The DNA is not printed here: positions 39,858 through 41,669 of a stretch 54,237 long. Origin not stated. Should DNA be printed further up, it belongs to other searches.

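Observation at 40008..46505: Spiro-SPASM radical SAM gene heads a six-gene sugar-modification-like cluster next to an amidase and flaA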

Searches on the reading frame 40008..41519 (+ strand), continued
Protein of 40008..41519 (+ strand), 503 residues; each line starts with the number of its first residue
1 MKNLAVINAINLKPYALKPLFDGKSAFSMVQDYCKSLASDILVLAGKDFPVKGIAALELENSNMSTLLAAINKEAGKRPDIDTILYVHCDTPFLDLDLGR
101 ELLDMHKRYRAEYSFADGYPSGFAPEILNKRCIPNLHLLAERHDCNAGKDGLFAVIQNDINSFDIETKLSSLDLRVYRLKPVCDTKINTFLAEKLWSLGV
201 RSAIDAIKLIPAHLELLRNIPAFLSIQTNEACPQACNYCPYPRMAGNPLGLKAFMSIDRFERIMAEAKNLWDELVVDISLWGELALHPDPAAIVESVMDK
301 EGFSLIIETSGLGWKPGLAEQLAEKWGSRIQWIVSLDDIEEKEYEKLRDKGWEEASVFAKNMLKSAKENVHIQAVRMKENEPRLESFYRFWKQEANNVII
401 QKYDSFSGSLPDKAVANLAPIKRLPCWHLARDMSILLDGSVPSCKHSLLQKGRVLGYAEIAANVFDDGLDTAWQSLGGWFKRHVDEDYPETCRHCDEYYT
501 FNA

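Call 58: find_encoding_contigs(protein=P0062, flank=10000, max_places=2)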
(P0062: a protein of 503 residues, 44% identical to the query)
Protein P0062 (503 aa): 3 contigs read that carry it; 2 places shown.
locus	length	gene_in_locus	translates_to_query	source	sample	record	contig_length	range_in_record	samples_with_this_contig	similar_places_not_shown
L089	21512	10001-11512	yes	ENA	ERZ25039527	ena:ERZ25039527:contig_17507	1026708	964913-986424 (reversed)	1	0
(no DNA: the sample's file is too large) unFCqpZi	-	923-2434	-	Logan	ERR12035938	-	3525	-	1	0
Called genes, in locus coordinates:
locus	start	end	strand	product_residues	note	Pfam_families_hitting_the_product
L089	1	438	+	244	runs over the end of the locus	PF01370:Epimerase, PF05368:NmrA, PF13460:NAD_binding_10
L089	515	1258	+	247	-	PF14329:DUF4386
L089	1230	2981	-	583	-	PF00004:AAA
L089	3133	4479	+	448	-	PF22053:DUF6938 (faint)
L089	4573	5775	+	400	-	PF06925:MGDG_synth, PF02350:Epimerase_2 (weak), PF04101:Glyco_tran_28_C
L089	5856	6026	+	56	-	PF00037:Fer4 (weak), PF13237:Fer4_10, PF14697:Fer4_21 (weak), PF12838:Fer4_7, PF13187:Fer4_9, PF12797:Fer4_2 (weak), PF13237:Fer4_10 (weak), PF00037:Fer4, +6 more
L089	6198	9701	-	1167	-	PF08471:Ribonuc_red_2_N, PF02867:Ribonuc_red_lgC, PF12637:TSCPD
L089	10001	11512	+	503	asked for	PF12804:NTP_transf_3, PF04055:Radical_SAM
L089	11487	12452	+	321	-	-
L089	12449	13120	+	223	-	PF02348:CTP_transf_3, PF12804:NTP_transf_3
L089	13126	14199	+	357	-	-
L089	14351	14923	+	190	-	PF08241:Methyltransf_11, PF08242:Methyltransf_12, PF13489:Methyltransf_23, PF13649:Methyltransf_25 (weak)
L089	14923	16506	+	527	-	PF01071:GARS_A (weak), PF02222:ATP-grasp (weak), PF02655:ATP-grasp_3, PF02786:CPSase_L_D2 (weak), PF07478:Dala_Dala_lig_C, PF13535:ATP-grasp_4, PF18603:LAL_C2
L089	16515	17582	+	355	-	PF01520:Amidase_3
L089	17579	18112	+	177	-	PF10646:Germane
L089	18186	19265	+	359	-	PF04620:FlaA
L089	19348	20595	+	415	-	PF04607:RelA_SpoT, PF14559:TPR_19 (faint), PF12895:ANAPC3 (faint), PF13174:TPR_6 (faint), PF00515:TPR_1 (weak), PF13371:TPR_9 (weak), PF13432:TPR_16 (weak), PF07719:TPR_2 (weak), +8 more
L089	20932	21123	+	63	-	-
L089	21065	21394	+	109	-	-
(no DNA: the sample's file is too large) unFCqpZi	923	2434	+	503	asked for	PF12804:NTP_transf_3, PF04055:Radical_SAM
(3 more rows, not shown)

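Call 59: fold_search(model_id=the predicted structure, library=pdb)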
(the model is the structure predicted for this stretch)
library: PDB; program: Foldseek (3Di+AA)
matches with E <= 10: 1609; with E <= 0.001: 281
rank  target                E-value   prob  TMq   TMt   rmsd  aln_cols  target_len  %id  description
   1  5v1q_A                6.5e-11  1.00  0.39  0.45   8.5       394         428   15  Crystal structure of Streptococcus suis SuiB (released 2017-08-30)
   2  5v1s_A                1.9e-10  1.00  0.39  0.46   8.7       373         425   16  Crystal structure of Streptococcus suis SuiB bound to S-adenosylmethionine (released 2017-08-30)
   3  5v1q_B                2.1e-10  1.00  0.39  0.44   8.1       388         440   15  Crystal structure of Streptococcus suis SuiB (released 2017-08-30)
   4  5v1t_A                4.3e-10  1.00  0.42  0.47   8.9       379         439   15  Crystal structure of Streptococcus suis SuiB bound to precursor peptide SuiA (released 2017-08-30)
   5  5v1s_B                6.2e-10  1.00  0.39  0.45   8.2       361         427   17  Crystal structure of Streptococcus suis SuiB bound to S-adenosylmethionine (released 2017-08-30)
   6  5why_B                2.6e-09  1.00  0.41  0.48   8.0       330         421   14  Structural Insights into Thioether Bond Formation in the Biosynthesis of Sactipeptides (released 2017-07-26)
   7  5why_A                6.6e-09  1.00  0.41  0.49  11.6       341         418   13  Structural Insights into Thioether Bond Formation in the Biosynthesis of Sactipeptides (released 2017-07-26)
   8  6oew_A                9.4e-09  1.00  0.35  0.68   4.1       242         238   17  Structure of a Cytidylyltransferase from Leptospira borgpetersenii serovar Hardjo-bovis (strain JB197) (released 2019-04-17)
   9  5wgg_A                1.1e-08  1.00  0.42  0.48   9.5       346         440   12  Structural Insights into Thioether Bond Formation in the Biosynthesis of Sactipeptides (released 2017-07-26)
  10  6oew_B                1.9e-08  1.00  0.35  0.68   4.1       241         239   16  Structure of a Cytidylyltransferase from Leptospira borgpetersenii serovar Hardjo-bovis (strain JB197) (released 2019-04-17)
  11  4m7t                  5.6e-08  1.00  0.34  0.66   6.3       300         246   12  Crystal structure of BtrN in complex with AdoMet and 2-DOIA (released 2013-10-02)
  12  6efn                  5.6e-08  1.00  0.36  0.47   6.9       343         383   13  Structure of a RiPP maturase, SkfB (released 2018-10-24)
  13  4k36_B                7.5e-08  1.00  0.40  0.53   7.5       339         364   13  His6 tagged anSMEcpe with bound AdoMet (released 2013-05-08)
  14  4k37_A                8.9e-08  1.00  0.38  0.52   7.7       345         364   14  Native anSMEcpe with bound AdoMet (released 2013-05-08)
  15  9dfw_C                9.5e-08  1.00  0.35  0.59   9.3       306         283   15  X-ray crystal structure of an engineered Viperin-like enzyme from T. virens with bound CTP and SAM (released 2025-02-12)
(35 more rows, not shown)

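Call 72: list_cluster_members(proteins=[P0304, P0344, P0355, P0315, P0314, P0360, P0280, P0336, P0321, P0346])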
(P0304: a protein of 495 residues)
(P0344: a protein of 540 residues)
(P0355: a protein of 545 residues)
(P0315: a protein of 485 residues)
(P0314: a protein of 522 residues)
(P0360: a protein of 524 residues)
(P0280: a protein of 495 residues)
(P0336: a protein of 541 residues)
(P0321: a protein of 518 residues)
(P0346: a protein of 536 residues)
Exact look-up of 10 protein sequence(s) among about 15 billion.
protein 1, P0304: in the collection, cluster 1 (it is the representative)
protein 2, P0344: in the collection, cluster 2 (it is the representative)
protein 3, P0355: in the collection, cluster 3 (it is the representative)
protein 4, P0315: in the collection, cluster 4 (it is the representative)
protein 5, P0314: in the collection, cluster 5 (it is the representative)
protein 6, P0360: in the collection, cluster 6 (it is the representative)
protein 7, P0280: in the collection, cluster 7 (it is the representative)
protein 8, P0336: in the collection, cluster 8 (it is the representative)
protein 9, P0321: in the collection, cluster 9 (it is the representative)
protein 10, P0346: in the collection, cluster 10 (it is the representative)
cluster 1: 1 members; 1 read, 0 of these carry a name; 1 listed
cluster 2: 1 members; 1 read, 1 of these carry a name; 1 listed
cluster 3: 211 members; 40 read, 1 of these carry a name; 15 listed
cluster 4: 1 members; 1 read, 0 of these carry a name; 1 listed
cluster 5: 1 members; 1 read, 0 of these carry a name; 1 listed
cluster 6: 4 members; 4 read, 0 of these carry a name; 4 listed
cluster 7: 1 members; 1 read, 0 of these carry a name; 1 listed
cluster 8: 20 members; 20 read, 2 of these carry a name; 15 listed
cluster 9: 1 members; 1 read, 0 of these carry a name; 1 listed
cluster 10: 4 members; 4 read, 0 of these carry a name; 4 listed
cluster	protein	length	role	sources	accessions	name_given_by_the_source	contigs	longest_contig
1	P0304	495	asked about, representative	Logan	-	-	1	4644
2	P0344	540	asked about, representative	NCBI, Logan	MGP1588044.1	MAG: spiro-SPASM protein [Treponemataceae bacterium]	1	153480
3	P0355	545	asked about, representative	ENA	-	-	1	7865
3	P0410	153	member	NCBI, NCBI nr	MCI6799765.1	MAG: SPASM domain-containing protein, partial [Spirochaetia bacterium] | SPASM domain-containing protein [Spirochaetia bacterium]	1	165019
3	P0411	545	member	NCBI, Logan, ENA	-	-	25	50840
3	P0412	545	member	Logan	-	-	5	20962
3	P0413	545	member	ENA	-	-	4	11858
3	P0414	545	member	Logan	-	-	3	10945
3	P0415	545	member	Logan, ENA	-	-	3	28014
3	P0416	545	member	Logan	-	-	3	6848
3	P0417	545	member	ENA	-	-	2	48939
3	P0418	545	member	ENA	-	-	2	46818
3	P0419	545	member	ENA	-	-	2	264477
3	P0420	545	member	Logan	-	-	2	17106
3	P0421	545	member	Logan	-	-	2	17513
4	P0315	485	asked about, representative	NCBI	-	-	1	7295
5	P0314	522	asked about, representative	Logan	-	-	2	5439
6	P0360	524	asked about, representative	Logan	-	-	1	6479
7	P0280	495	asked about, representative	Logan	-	-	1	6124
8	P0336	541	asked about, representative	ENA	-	-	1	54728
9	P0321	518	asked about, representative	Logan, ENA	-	-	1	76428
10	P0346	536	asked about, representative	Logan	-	-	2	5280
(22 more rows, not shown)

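Call 76: list_cluster_members(proteins=[P0311, P0333, P0381, P0275, P0306, P0309, P0371, P0366, P0338, P0373])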
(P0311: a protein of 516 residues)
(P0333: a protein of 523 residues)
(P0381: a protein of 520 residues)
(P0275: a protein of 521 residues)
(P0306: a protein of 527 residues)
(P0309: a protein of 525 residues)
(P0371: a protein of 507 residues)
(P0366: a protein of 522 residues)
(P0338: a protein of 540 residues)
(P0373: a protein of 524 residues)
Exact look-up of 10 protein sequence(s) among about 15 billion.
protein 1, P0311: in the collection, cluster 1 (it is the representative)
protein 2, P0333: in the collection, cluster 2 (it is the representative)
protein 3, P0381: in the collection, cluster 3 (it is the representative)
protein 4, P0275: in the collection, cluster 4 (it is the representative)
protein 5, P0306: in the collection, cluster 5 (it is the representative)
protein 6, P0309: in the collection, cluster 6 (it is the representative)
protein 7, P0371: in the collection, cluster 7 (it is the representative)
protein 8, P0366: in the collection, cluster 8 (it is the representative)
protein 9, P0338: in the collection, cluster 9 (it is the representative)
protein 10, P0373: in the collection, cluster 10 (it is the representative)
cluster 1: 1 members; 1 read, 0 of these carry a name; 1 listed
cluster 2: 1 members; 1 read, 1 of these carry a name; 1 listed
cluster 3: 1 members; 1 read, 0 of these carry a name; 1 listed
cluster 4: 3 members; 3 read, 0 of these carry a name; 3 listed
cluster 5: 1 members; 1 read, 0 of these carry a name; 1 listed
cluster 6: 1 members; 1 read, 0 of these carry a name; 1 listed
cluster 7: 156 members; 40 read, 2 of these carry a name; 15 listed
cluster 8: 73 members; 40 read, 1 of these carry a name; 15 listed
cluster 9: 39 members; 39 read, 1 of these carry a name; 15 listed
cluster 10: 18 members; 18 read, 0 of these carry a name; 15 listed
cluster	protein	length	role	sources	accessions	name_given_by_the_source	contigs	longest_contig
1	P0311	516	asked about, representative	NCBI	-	-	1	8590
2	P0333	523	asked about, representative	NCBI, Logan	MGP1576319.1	MAG: spiro-SPASM protein [Treponema sp.]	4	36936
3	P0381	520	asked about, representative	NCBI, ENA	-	-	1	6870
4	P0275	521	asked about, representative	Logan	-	-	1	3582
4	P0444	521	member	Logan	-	-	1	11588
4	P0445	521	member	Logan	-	-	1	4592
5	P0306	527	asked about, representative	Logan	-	-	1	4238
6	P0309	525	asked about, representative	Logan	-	-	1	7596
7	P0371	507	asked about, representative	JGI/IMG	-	-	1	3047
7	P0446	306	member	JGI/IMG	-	spiro-SPASM protein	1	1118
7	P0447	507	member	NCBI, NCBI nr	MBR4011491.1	MAG: spiro-SPASM protein [Spirochaetaceae bacterium] | spiro-SPASM protein [Spirochaetaceae bacterium]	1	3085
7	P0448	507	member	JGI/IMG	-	-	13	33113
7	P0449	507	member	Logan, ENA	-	-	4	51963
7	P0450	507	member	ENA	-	-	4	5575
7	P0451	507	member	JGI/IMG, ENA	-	-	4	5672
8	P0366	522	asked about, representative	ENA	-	-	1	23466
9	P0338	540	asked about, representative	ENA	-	-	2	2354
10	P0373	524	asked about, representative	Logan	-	-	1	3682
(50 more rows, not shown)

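Call 81: find_homologous_proteins(query=A5, max_evalue=1e-10)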
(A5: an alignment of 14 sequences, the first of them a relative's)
Query A5 (14 sequences) (522 aa, profile of the alignment): 464 proteins with E <= 1e-10 among 8000 candidates; the best 120 are listed.
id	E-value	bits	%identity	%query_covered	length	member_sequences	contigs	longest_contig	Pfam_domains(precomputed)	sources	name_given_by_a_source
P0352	6.8e-215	733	42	100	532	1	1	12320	PF13186.12,PF04055.28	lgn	-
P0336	6.0e-214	730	43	100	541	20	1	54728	PF13186.12,PF04055.28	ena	-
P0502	8.3e-214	729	44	100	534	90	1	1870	PF04055.28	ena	-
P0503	1.3e-213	729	41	100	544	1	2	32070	PF04055.28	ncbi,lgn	ncbi:MAG: spiro-SPASM protein [Treponema sp.]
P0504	4.3e-212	724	43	100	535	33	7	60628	PF04055.28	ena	-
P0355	3.9e-211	720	41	100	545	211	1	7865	PF13186.12,PF04055.28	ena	-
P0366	2.2e-210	718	100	100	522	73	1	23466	-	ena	-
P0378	5.8e-210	717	46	87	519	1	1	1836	PF13186.12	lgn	-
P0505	1.1e-207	709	45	100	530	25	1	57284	PF13186.12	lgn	-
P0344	5.9e-207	707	36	100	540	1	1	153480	PF13186.12,PF04055.28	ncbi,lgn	ncbi:MAG: spiro-SPASM protein [Treponemataceae bacterium]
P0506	1.4e-204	699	42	100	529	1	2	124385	PF04055.28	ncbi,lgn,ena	-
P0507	1.6e-204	699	42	100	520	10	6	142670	PF13186.12,PF04055.28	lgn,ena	-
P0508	5.5e-204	697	46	100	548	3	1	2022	PF04055.28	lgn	-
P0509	5.7e-204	697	45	100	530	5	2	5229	PF13186.12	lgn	-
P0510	7.8e-204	696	40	100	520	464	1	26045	PF13186.12,PF04055.28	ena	-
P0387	6.1e-200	684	39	100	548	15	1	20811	PF13186.12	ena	-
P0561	1.3e-195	669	44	100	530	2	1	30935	PF13186.12,PF04055.28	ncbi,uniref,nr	ncbi:spiro-SPASM protein [Treponema zioleckii]|uniref:spiro-SPASM protein n=1 Tax=Treponema ziolecki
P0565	2.4e-195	668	40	100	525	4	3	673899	PF13186.12,PF04055.28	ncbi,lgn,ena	-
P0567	3.4e-195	668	43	100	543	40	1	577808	-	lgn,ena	-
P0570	3.8e-195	668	42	100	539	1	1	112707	PF13186.12,PF04055.28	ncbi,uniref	ncbi:spiro-SPASM protein [Treponema sp.]|uniref:spiro-SPASM protein n=1 Tax=Treponema sp. TaxID=166 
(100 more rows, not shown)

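Call 82: find_encoding_contigs(protein=P0567, flank=10000, max_places=1)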
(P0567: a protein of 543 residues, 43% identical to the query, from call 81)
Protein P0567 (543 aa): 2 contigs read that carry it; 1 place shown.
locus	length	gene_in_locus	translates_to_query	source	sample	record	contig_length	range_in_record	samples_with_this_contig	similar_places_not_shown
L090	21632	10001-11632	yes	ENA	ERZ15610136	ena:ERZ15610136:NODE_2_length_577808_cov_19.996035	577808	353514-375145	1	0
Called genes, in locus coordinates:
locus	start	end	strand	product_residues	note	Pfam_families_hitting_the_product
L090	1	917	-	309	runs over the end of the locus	-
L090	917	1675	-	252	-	PF00149:Metallophos, PF12850:Metallophos_2 (faint)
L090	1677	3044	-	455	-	PF21033:RMD1-3 (faint), PF22860:DUF7017 (faint), PF13432:TPR_16 (weak), PF14559:TPR_19, PF13181:TPR_8 (weak), PF13431:TPR_17 (weak), PF14559:TPR_19 (weak), PF04471:Mrr_cat (weak), +8 more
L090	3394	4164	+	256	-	PF12895:ANAPC3 (faint), PF13428:TPR_14 (faint), PF13432:TPR_16 (faint), PF14559:TPR_19 (faint), PF13424:TPR_12 (faint), PF00515:TPR_1, PF07719:TPR_2 (weak), PF13181:TPR_8 (weak), +3 more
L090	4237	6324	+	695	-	PF12895:ANAPC3 (weak), PF23914:TPR_CcmH_CycH (weak), PF13414:TPR_11 (weak), PF13424:TPR_12 (weak), PF25062:ARM_TT21_N, PF00515:TPR_1, PF23914:TPR_CcmH_CycH, PF14559:TPR_19, +16 more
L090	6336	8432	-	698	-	PF02518:HATPase_c (weak), PF13589:HATPase_c_3, PF01119:DNA_mis_repair, PF08676:MutL_C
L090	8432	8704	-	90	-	PF02609:Exonuc_VII_S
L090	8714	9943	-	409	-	PF13742:tRNA_anti_2, PF01336:tRNA_anti-codon, PF02601:Exonuc_VII_L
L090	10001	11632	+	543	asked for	-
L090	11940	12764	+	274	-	PF13102:Phage_int_SAM_5, PF14659:Phage_int_SAM_3 (faint), PF00589:Phage_integrase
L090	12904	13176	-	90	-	-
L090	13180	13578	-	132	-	-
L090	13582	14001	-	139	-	-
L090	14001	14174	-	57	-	-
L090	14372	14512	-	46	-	-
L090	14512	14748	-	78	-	-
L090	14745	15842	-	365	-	PF00078:RVT_1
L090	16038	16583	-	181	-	-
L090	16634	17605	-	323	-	-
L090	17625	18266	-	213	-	-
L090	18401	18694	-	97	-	PF21716:dnstrm_HI1420, PF01381:HTH_3 (weak)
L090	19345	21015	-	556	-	-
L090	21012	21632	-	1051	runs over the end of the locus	-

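Call 83: find_encoding_contigs(protein=P0561, flank=10000, max_places=1)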
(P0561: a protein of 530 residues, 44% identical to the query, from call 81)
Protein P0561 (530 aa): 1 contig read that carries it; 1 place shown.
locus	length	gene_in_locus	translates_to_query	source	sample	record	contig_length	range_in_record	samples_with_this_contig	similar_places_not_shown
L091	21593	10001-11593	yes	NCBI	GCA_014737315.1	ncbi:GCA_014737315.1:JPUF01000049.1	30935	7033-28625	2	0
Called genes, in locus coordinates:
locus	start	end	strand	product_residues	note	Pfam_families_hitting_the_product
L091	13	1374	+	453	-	PF07719:TPR_2 (faint), PF12895:ANAPC3 (faint), PF13174:TPR_6 (faint), PF13371:TPR_9 (faint), PF13414:TPR_11 (faint), PF21033:RMD1-3 (weak), PF13432:TPR_16 (weak), PF04471:Mrr_cat (weak), +7 more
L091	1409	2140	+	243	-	PF00149:Metallophos, PF12850:Metallophos_2 (faint)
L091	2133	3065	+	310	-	-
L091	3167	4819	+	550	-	PF13185:GAF_2 (weak), PF07228:SpoIIE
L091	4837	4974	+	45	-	-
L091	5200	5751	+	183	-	PF13581:HATPase_c_2 (weak)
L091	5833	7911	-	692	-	PF02518:HATPase_c (weak), PF13589:HATPase_c_3, PF01119:DNA_mis_repair, PF08676:MutL_C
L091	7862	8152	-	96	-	PF02609:Exonuc_VII_S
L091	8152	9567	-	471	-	PF13742:tRNA_anti_2, PF01336:tRNA_anti-codon, PF02601:Exonuc_VII_L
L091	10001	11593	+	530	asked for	PF13186:SPASM (faint), PF04055:Radical_SAM (weak)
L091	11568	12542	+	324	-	-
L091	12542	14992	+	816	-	PF02348:CTP_transf_3, PF12804:NTP_transf_3 (weak), PF13489:Methyltransf_23, PF13847:Methyltransf_31 (weak), PF08241:Methyltransf_11, PF08242:Methyltransf_12, PF13649:Methyltransf_25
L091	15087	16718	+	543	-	PF22660:RS_preATP-grasp-like (weak), PF01071:GARS_A (faint), PF02655:ATP-grasp_3, PF02786:CPSase_L_D2, PF07478:Dala_Dala_lig_C (weak), PF13535:ATP-grasp_4, PF18603:LAL_C2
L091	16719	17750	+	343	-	PF07833:Cu_amine_oxidN1 (weak), PF01520:Amidase_3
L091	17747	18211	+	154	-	PF10646:Germane (weak)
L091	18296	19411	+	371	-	PF04620:FlaA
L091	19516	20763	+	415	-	PF04607:RelA_SpoT, PF13181:TPR_8 (faint), PF00515:TPR_1 (faint), PF07719:TPR_2 (faint), PF13424:TPR_12 (faint), PF13414:TPR_11 (faint), PF13431:TPR_17 (faint)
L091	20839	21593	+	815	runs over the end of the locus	PF04002:RadC (weak), PF00270:DEAD (faint), PF04851:ResIII (faint), PF13307:Helicase_C_2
